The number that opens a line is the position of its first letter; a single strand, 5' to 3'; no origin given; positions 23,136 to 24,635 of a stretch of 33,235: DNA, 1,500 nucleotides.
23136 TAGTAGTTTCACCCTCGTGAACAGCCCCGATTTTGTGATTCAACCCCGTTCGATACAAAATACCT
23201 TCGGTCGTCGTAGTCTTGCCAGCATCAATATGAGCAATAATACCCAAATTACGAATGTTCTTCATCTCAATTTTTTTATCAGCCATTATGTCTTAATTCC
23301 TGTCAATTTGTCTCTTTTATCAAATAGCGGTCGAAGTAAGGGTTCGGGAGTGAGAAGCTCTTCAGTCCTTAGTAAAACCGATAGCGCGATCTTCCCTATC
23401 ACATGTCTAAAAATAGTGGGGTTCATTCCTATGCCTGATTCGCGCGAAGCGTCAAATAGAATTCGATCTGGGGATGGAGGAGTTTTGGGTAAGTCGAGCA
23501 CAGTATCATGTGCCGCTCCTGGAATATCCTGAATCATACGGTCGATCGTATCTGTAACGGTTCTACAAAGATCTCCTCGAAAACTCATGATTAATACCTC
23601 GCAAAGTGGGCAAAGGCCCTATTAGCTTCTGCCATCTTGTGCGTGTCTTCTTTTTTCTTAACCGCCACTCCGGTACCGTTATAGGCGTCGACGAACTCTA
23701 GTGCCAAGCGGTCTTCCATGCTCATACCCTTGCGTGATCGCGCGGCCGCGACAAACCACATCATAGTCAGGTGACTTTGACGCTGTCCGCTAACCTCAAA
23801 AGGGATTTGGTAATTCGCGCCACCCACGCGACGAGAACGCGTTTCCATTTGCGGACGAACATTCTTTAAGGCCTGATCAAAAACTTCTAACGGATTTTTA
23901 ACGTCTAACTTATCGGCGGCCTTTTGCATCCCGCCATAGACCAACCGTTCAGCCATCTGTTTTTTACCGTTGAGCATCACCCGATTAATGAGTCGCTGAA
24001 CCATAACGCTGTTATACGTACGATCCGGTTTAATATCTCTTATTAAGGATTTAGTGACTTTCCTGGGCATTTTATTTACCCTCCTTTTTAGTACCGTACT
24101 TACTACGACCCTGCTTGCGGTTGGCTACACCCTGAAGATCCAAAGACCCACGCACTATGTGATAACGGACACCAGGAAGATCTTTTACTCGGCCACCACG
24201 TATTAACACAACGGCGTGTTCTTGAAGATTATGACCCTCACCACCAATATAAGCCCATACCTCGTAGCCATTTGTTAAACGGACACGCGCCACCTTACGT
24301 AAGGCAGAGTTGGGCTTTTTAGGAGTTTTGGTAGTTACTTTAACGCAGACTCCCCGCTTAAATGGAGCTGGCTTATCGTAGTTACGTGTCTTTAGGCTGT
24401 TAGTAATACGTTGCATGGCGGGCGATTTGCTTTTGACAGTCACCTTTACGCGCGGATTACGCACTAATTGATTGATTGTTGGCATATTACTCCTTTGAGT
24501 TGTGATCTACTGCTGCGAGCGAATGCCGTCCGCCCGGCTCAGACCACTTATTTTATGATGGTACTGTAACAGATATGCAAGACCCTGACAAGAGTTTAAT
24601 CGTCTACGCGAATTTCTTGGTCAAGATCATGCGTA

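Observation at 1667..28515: Stop-to-start relay sORFs tile almost every long intercistronic spacer of the RNAP/ribosomal-protein supercluster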

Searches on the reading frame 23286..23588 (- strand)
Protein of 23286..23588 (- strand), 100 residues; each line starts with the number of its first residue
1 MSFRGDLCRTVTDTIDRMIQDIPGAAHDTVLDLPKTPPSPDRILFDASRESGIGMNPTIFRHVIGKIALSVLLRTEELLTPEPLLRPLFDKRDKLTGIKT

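Call 34: search_protein_families(library=pfam, proteins=[window:23286-23588:-], max_evalue=0.01)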
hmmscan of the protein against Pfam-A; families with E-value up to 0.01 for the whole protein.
window:23286-23588:- (100 aa): 0 families

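Call 70: find_homologous_proteins(query=window:23289-23588:-, max_evalue=0.001)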
Query window:23289-23588:- (100 aa): 1 proteins with E <= 0.001 among 1 candidates.
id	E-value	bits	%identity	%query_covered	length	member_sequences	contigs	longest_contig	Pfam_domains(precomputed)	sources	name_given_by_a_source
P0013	9.1e-58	211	99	100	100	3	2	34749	-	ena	-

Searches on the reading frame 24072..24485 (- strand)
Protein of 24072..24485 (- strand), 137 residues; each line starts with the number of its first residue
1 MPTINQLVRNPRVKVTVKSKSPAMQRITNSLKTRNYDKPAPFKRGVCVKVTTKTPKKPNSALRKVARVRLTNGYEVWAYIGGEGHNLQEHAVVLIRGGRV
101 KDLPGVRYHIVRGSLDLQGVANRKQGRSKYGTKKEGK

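Call 47: find_encoding_contigs(protein=window:24072-24485:-, flank=10000, max_places=10)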
Protein window:24072-24485:- (137 aa): 5 contigs read that carry it; 5 places shown.
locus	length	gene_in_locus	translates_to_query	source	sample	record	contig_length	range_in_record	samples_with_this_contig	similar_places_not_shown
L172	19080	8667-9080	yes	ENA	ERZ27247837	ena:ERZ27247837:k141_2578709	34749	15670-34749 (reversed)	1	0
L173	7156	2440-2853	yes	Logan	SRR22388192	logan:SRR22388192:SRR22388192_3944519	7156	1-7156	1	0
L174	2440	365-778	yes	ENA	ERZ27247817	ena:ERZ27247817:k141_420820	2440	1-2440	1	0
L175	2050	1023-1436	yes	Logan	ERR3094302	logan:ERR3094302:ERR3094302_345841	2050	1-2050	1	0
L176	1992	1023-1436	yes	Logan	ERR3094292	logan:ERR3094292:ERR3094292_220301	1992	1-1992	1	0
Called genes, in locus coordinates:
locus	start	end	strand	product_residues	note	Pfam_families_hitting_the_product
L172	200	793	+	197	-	PF00574:CLP_protease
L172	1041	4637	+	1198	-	PF04563:RNA_pol_Rpb2_1, PF04561:RNA_pol_Rpb2_2, PF04565:RNA_pol_Rpb2_3, PF10385:RNA_pol_Rpb2_45, PF00562:RNA_pol_Rpb2_6, PF04560:RNA_pol_Rpb2_7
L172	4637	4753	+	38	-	-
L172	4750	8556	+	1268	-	PF04997:RNA_pol_Rpb1_1, PF00623:RNA_pol_Rpb1_2, PF04983:RNA_pol_Rpb1_3, PF04998:RNA_pol_Rpb1_5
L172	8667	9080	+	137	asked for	PF00164:Ribosom_S12_S23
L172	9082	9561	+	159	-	PF00177:Ribosomal_S7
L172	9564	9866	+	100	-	-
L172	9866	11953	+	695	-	PF00009:GTP_EFTU, PF03144:GTP_EFTU_D2, PF22042:EF-G_D2, PF14492:EFG_III, PF16658:RF3_C (weak), PF03764:EFG_IV, PF00679:EFG_C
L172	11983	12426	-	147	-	-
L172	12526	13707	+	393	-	PF00009:GTP_EFTU, PF03144:GTP_EFTU_D2, PF03143:GTP_EFTU_D3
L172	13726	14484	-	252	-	-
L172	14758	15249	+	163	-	PF00338:Ribosomal_S10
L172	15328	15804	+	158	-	PF00293:NUDIX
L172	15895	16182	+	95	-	-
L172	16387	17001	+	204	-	PF00297:Ribosomal_L3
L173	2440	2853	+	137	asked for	PF00164:Ribosom_S12_S23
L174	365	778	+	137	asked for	PF00164:Ribosom_S12_S23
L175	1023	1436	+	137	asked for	PF00164:Ribosom_S12_S23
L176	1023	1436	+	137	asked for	PF00164:Ribosom_S12_S23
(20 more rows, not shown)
